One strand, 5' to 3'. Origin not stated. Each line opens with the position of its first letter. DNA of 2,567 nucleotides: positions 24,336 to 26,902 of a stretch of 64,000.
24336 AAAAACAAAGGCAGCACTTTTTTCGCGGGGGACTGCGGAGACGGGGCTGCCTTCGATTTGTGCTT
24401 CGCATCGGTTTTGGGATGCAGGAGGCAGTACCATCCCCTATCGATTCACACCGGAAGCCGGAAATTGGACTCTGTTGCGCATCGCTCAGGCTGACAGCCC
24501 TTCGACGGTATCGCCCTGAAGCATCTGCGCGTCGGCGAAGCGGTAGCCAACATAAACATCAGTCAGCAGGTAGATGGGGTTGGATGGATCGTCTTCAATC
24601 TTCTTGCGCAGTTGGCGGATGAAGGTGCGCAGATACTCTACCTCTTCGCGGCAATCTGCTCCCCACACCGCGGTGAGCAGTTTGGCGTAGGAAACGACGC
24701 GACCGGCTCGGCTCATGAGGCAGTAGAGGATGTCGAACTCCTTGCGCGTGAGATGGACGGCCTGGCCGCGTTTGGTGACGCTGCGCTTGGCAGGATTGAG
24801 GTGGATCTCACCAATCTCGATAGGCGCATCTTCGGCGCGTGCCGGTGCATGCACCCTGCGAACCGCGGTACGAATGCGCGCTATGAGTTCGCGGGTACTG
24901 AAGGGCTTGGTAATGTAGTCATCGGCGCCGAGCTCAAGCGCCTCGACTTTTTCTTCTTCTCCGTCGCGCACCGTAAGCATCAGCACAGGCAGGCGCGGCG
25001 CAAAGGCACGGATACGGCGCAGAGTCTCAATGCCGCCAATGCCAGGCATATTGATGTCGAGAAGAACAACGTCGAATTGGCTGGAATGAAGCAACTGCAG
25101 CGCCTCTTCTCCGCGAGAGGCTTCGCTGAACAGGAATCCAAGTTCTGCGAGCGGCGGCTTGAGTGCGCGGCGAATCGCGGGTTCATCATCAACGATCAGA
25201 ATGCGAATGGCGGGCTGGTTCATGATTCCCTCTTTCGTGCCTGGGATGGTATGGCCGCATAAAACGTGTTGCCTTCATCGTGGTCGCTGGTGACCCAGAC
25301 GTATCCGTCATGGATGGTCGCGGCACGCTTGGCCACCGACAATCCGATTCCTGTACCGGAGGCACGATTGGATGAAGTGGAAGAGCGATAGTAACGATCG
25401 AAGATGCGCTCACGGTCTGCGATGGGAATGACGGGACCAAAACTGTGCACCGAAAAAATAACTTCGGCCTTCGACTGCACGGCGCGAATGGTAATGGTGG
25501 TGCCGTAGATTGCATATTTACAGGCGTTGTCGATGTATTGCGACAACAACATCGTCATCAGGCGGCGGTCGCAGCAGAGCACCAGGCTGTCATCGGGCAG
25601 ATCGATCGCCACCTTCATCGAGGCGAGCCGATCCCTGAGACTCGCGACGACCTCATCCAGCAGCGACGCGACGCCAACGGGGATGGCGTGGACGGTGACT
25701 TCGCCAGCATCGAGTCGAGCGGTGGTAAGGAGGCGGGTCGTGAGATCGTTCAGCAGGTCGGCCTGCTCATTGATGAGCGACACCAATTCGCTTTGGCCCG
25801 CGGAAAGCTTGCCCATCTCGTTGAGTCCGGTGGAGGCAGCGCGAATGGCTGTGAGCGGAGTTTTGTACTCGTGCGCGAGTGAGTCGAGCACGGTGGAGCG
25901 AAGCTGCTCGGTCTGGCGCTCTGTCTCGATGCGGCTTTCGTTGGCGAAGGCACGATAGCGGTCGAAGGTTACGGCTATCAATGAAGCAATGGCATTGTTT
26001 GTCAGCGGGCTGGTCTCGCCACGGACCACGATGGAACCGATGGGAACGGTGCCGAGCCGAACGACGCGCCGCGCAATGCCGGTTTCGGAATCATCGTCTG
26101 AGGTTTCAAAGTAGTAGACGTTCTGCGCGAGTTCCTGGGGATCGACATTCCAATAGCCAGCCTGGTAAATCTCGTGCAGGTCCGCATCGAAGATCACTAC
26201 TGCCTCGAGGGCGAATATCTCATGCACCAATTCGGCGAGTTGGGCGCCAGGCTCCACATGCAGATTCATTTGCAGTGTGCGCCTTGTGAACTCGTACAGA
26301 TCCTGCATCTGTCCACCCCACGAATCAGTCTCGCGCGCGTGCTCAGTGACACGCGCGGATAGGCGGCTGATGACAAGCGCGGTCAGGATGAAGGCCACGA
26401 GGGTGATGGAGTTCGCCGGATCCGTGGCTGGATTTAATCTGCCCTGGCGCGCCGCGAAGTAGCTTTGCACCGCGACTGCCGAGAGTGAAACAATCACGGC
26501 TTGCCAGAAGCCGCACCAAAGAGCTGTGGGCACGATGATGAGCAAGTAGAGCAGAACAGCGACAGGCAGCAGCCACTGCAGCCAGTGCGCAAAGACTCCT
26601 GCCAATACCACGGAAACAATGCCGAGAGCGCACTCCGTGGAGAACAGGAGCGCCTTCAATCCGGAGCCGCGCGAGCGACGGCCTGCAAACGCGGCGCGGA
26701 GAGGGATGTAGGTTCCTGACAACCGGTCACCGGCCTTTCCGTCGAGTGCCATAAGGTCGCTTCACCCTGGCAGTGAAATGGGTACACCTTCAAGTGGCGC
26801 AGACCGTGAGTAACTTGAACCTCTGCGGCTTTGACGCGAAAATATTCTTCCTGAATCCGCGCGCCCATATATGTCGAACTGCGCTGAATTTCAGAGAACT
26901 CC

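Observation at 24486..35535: Pump-less KdpD/KdpE-like two-component system facing a porin-APC permease-PP2C-kinase-glnII-glnA operon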

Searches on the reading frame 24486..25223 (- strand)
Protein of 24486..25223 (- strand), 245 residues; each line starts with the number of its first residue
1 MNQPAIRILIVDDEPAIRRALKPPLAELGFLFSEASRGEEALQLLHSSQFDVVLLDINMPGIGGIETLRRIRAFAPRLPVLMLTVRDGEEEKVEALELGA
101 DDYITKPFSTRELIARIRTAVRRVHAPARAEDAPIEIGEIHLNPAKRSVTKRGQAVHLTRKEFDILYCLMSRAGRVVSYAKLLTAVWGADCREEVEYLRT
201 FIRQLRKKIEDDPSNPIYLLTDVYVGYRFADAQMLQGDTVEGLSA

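Call 3: search_protein_families(library=pfam, proteins=[window:24486-25223:-])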
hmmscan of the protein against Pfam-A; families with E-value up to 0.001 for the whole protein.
window:24486-25223:- (245 aa): 2 families
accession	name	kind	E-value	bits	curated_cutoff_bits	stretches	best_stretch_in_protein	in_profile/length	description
PF00072.30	Response_reg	-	2e-33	115.3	30.2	1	8-118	1-111/111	Response regulator receiver domain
PF00486.34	Trans_reg_C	-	1.9e-22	79.6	26.2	1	153-229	1-77/77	Transcriptional regulatory protein, C terminal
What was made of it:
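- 24486..25223 (-): OmpR/PhoB-family response regulator (245 aa). The receiver residues D12/D13, D56, T84 and K106 are intact. Pfam Response_reg 2e-33 and Trans_reg_C 1.9e-22 (call 3).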

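Call 4: search_protein_families(library=ncbifam, proteins=[window:24486-25223:-])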
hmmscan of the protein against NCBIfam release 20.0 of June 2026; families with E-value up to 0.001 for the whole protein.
window:24486-25223:- (245 aa): 102 families (the best 25 are shown)
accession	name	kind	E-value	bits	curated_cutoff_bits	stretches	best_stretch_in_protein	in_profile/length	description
NF040534.1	resp_reg_YycF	equivalog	3.4e-56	190.1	340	1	7-229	2-227/231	response regulator YycF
NF045944.1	ResRegRpaBCyano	equivalog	7.2e-54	182.6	330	1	9-229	1-227/229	response regulator transcription factor RpaB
TIGR02154.1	PhoB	equivalog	4.3e-52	176.7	296.2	1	7-229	4-225/226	phosphate regulon transcriptional regulator PhoB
NF040689.1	MtrAB_MtrA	equivalog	9.8e-51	172.2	300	1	8-228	1-217/219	MtrAB system response regulator MtrA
NF007820.0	PRK10529.1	equivalog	7.3e-50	169.5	325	1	7-229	3-223/225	two-component system response regulator KdpE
NF008296.0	PRK11083.1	equivalog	1.6e-48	165.1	273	1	6-211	4-207/228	two-component system response regulator CreB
TIGR01387.1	cztR_silR_copR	subfamily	3.3e-46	157.7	279.2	1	8-221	1-210/218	heavy metal response regulator transcription factor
NF053854.1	RespRegPhoBBctds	equivalog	1.3e-45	155.5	270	1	8-214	1-212/225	two-component system response regulator PhoB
NF033117.2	vanR_ACDEGLN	exception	2.6e-44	151.5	350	1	8-228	1-224/226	VanR-ABDEGLN family response regulator transcription factor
NF007005.1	PRK09468.1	equivalog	2.6e-44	151.4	331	1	6-230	4-232/237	osmolarity response regulator transcription factor OmpR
NF033120.0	vanR_FM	exception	4.9e-44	150.7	460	1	6-230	4-230/231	vancomycin resistance response regulator transcription factor, VanR-F/VanR-M family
NF041734.1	resp_reg_RppA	equivalog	6e-44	150.1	250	1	6-229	1-227/229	two-component system response regulator RppA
NF045991.1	RespRegCtrARhodob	equivalog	4.7e-43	147.5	350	1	6-227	1-219/224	response regulator transcription factor CtrA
NF008567.0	PRK11517.1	equivalog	1.3e-42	145.7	353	1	7-230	2-219/223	response regulator transcription factor HprR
NF041733.1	resp_reg_CseB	equivalog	4e-41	140.9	350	1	7-212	2-214/228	two-component system response regulator CseB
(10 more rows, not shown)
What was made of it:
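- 24486..25223 (-): The NCBIfam best hits are YycF, RpaB, PhoB, MtrA and KdpE, all below their cut-offs (call 4).
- Checked: Pfam and NCBIfam give these domains (calls 3, 4): RR 24486-25223(-) has Response_reg + Trans_reg_C.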

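Call 55: search_solved_structures(query=window:24486-25223:-, max_evalue=1e-10)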
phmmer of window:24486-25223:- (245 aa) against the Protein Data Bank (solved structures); distinct sequences matched with E-value up to 1e-10: 213 (the best 60 are shown).
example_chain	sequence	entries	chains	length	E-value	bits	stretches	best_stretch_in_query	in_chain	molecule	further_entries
2oqr_A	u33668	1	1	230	1.4e-46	162.5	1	5-229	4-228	Sensory transduction protein regX3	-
4kny_A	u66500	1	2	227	1.7e-44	155.6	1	7-229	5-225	KDP operon transcriptional regulatory protein KdpE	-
6lgq_D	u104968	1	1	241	1.9e-44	155.4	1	7-229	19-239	DNA-binding response regulator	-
4kfc_A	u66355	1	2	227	6.2e-44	153.7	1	7-229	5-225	KDP operon transcriptional regulatory protein KdpE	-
9ji3_J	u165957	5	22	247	4.1e-38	134.7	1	3-222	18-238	DNA-binding response regulator | Possible two component system response transcriptional positive regulator PhoP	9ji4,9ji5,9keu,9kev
3r0j_A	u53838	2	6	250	4.3e-38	134.7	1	3-222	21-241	POSSIBLE TWO COMPONENT SYSTEM RESPONSE TRANSCRIPTIONAL POSITIVE REGULATOR PHOP | Response regulator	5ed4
9dvt_R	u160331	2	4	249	2.5e-37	132.1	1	7-227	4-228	DNA-binding dual master transcriptional regulator RpaA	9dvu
2gwr_A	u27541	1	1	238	4.7e-36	128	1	6-229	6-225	DNA-binding response regulator mtrA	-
1ys6_A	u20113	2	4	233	8.9e-36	127.1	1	6-216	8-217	Transcriptional regulatory protein prrA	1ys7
7lz9_A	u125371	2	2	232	2.2e-34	122.5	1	6-232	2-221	Putative two-component system response regulator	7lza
9ket_J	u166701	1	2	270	8.6e-34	120.6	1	48-222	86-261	Possible two component system response transcriptional positive regulator PhoP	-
1kgs_A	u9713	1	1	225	1.7e-32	116.4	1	6-212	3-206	DNA BINDING RESPONSE REGULATOR D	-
1p2f_A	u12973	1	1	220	2.1e-32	116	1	7-231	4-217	Response Regulator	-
3q9s_A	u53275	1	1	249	2e-31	112.8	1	7-211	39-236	DNA-binding response regulator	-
4b09_A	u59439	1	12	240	1.7e-29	106.5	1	5-231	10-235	TRANSCRIPTIONAL REGULATORY PROTEIN BAER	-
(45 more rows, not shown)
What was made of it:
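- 24486..25223 (-): The PDB best hits are RegX3 at 162 bits and KdpE at 155 bits (call 55).
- On KdpE response regulator: In the PDB, RegX3 scores 162.5 bits and KdpE 155.6 bits (call 55).
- Checked: In the PDB, RegX3 scores slightly above KdpE (call 55).
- KdpE is among the two best PDB families for the RR (call 55).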

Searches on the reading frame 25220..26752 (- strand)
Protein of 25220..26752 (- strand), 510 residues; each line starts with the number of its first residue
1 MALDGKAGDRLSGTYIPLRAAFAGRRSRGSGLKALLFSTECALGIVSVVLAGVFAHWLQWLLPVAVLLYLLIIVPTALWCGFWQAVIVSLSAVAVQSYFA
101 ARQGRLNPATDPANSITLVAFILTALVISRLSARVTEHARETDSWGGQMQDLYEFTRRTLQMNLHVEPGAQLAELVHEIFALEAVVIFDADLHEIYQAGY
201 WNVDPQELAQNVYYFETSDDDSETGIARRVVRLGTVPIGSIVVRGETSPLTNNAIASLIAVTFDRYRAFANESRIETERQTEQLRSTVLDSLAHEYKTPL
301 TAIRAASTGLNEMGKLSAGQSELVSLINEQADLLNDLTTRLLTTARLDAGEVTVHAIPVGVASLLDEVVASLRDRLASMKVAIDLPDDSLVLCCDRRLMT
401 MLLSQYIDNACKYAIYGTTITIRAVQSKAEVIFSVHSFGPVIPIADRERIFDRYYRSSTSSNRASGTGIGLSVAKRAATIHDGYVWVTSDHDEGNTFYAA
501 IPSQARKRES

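Call 3: search_protein_families(library=pfam, proteins=[window:25220-26752:-])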
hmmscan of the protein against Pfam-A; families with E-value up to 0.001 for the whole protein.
window:25220-26752:- (510 aa): 3 families
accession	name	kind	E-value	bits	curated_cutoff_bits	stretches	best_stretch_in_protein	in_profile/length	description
PF02518.31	HATPase_c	-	4.1e-19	69.5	26.4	1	395-503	2-109/111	Histidine kinase-, DNA gyrase B-, and HSP90-like ATPase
PF13493.11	DUF4118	-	3e-12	46.7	28.4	1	43-142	3-104/107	Domain of unknown function (DUF4118)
PF00512.31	HisKA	-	2.2e-11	44.1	26.9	1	285-350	2-66/66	His Kinase A (phospho-acceptor) domain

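Call 4: search_protein_families(library=ncbifam, proteins=[window:25220-26752:-])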
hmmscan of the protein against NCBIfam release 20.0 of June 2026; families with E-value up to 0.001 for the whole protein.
window:25220-26752:- (510 aa): 71 families (the best 25 are shown)
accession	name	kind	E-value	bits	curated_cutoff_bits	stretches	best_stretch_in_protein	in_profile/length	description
NF007793.0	PRK10490.1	equivalog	1.5e-36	125.9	1123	2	255-505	634-884/895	two-component system sensor histidine kinase KdpD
NF006800.0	PRK09303.1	equivalog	1.5e-34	119.6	342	1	277-503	141-377/383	histidine kinase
NF046044.1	PnpS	equivalog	3e-34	118.7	400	1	276-502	161-390/390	two-component system histidine kinase PnpS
TIGR02966.1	phoR_proteo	equivalog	1.3e-33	116.4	334.2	1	274-499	103-331/333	phosphate regulon sensor histidine kinase PhoR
NF008312.0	PRK11100.1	equivalog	5.9e-33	114.4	356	1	289-497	260-468/477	two-component system sensor histidine kinase CreC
NF033092.0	HK_WalK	equivalog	2.2e-32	112.4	725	1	278-502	365-593/594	cell wall metabolism sensor histidine kinase WalK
NF040691.1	MtrAB_MtrB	equivalog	1.3e-29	103.6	450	1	275-507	261-496/507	MtrAB system histidine kinase MtrB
NF041735.1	hist_kin_RppB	equivalog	2.2e-27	95.9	400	1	292-501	223-437/438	two-component system sensor histidine kinase RppB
NF045595.1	HK_scytonemin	equivalog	1e-26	93.6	865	1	274-503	404-635/637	scytonemin biosynthesis sensor histidine kinase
NF007898.0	PRK10604.1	equivalog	6e-26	91.6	478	1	286-506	213-426/433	two-component system sensor histidine kinase RstB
NF012163.2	BaeS_SmeS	equivalog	1.6e-25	90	500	1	278-486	233-441/457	sensor histidine kinase efflux regulator BaeS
NF041832.1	near_NosP_CTERM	subfamily_domain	8.2e-25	87.6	400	1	285-508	7-230/370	NahK/ErcS family hybrid sensor histidine kinase/response regulator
NF033093.1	HK_VicK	exception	1.5e-24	86.4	680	1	280-503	204-435/448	cell wall metabolism sensor histidine kinase VicK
NF033091.0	HK_VanS_ACDEFG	equivalog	2.4e-24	85.9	400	1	271-492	60-284/293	vancomycin resistance histidine kinase VanS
TIGR02956.1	TMAO_torS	equivalog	6.3e-24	84.1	676.5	1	280-504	459-683/967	TMAO reductase system sensor histidine kinase/response regulator TorS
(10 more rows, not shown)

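Call 17: search_solved_structures(query=window:25220-26752:-, max_evalue=0.001)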
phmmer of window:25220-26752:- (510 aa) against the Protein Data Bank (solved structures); distinct sequences matched with E-value up to 0.001: 55.
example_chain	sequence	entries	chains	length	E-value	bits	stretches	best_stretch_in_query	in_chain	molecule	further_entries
4i5s_A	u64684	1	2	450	7.9e-25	91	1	276-503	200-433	Putative histidine kinase CovS; VicK-like protein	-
4u7n_A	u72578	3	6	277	1.2e-22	83.8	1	278-507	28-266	Histidine protein kinase sensor protein | Histidine kinase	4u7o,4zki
5c93_A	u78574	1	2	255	1.4e-22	83.6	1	280-507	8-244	Histidine kinase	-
5uht_A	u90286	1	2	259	9.3e-22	80.9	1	274-504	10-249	Sensor histidine kinase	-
2c2a_A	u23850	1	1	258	9.3e-22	80.9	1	274-504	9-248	SENSOR HISTIDINE KINASE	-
3dge_A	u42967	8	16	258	9.4e-22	80.9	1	274-504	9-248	Sensor protein | Histidine kinase | Sensor histidine kinase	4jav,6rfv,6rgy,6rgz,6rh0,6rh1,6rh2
6azr_A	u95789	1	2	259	4.6e-21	78.6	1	274-504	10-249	Sensor histidine kinase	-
6rh7_A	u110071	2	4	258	2.3e-20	76.3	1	274-504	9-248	Sensor histidine kinase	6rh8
4jas_A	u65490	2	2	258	3e-20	75.9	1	274-504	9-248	Histidine kinase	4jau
6paj_A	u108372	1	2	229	2.7e-18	69.5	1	282-503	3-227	Sensor protein SrrB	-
6qrj_A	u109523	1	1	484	9e-17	64.5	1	289-502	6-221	Hybrid kinase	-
7z8n_A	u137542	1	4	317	1e-16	64.2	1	280-501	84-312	Histidine kinase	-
4q20_A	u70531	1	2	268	2.4e-16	63.1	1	279-503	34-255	Sensor protein DivL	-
3sl2_A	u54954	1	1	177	1.2e-15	60.8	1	383-505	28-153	Sensor histidine kinase yycG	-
9m08_C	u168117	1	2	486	1.5e-15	60.4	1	282-505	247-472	histidine kinase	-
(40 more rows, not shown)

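Call 19: find_homologous_proteins(query=window:25220-26752:-)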
Query window:25220-26752:- (510 aa): 3092 proteins with E <= 0.001 among 8000 candidates; the best 120 are listed.
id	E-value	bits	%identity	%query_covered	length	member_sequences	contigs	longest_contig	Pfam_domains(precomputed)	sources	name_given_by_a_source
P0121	0.0e+0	1091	97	100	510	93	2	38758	PF02518.32,PF00512.32,PF13493.12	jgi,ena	jgi:two-component system sensor histidine kinase KdpD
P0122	0.0e+0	1062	95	100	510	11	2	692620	PF02518.32,PF00512.32,PF13493.12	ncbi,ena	ncbi:MAG: ATP-binding protein [Terracidiphilus sp.]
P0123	0.0e+0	1059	95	100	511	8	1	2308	PF02518.32,PF00512.32,PF13493.12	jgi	jgi:two-component system sensor histidine kinase KdpD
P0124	0.0e+0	1052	93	100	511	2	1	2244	PF02518.32,PF00512.32,PF13493.12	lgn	-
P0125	0.0e+0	1049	94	100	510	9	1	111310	PF02518.32,PF00512.32,PF13493.12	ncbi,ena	-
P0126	0.0e+0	1047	93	100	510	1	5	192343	PF02518.32,PF00512.32,PF13493.12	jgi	jgi:two-component system, OmpR family, sensor histidine kinase KdpD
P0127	0.0e+0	1038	94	98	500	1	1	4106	PF02518.32,PF00512.32,PF13493.12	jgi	jgi:two-component system sensor histidine kinase KdpD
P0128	0.0e+0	1038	93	100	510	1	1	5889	PF02518.32,PF00512.32,PF13493.12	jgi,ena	jgi:two-component system sensor histidine kinase KdpD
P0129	0.0e+0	1038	94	98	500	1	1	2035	PF02518.32,PF00512.32,PF13493.12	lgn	-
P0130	0.0e+0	1035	92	100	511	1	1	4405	PF02518.32,PF00512.32,PF13493.12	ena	-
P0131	0.0e+0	1033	94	98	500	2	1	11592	PF02518.32,PF00512.32,PF13493.12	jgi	jgi:two-component system, OmpR family, sensor histidine kinase KdpD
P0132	0.0e+0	1033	93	98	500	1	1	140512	PF02518.32,PF00512.32,PF13493.12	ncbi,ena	-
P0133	0.0e+0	1033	93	98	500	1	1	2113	PF02518.32,PF00512.32,PF13493.12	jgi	-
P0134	0.0e+0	1032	93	98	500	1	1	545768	PF02518.32,PF00512.32,PF13493.12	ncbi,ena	-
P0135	0.0e+0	1032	92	100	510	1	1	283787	PF02518.32,PF00512.32,PF13493.12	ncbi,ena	-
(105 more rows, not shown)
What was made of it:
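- On KdpD sensor kinase: The same holds for all 120 close homologues (call 19).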

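Call 65: predict_structure(alignment_id=A1)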
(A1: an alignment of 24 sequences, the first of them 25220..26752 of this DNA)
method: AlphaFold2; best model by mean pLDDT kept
length: 510 residues; sequences in the alignment: 24
mean_pLDDT: 46.6   pTM: 0.29
mean pLDDT of the five models: 46.6, 46.4, 45.0, 42.1, 41.1
residues with pLDDT >= 90: 0; 70-90: 51; 50-70: 118; < 50: 341
segments of 3 or more residues with pLDDT < 50: 1-34, 70-81, 83-86, 91-221, 223-301, 337-354, 439-483, 505-510
pLDDT, mean of each block of 10 residues (from residue 1): 30 32 35 51 57 51 52 45 48 45 40 38 40 33 38 43 39 36 28 33 33 37 48 40 44 41 34 34 34 40 52 57 63 53 33 58 85 73 80 72 67 59 74 63 37 30 30 43 50 55 45
secondary structure, 60 per line:
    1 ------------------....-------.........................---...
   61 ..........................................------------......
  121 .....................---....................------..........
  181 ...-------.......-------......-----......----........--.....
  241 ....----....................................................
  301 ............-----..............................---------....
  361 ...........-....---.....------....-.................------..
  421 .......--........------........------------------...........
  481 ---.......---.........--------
elements in order: H19-22 H30-54 H58-102 H115-141 H145-164 H171-183 H191-197 H205-210 E216-221 E226-233 E236-244 H249-312 H318-347 E357-360 H361-371 H373-376 E380-384 E391-394 H396-412 E419-427 E430-437 H444-451 H470-480 E484-490 E494-502
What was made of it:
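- On KdpD sensor kinase: The AF2 model has mean pLDDT 46.6 (call 65).
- Checked: The AlphaFold model of the HK is too poor to judge (mean pLDDT 46.6, call 65).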

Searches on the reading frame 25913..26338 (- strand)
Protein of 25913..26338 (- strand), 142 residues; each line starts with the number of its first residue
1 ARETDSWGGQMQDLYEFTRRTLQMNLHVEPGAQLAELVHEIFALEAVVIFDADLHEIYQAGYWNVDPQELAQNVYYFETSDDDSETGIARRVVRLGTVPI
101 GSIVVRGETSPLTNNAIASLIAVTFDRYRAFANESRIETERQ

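Call 56: search_protein_families(library=pfam, proteins=[window:25913-26338:-], max_evalue=10)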
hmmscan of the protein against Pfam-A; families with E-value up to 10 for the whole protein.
seq(142 aa): 0 families
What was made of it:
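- Closest known: KdpD/KdpE two-component system of the kdpFABC K+ pump. Different: The GAF domain was not detectable (call 56).
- The GAF domain was not detected (call 56).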
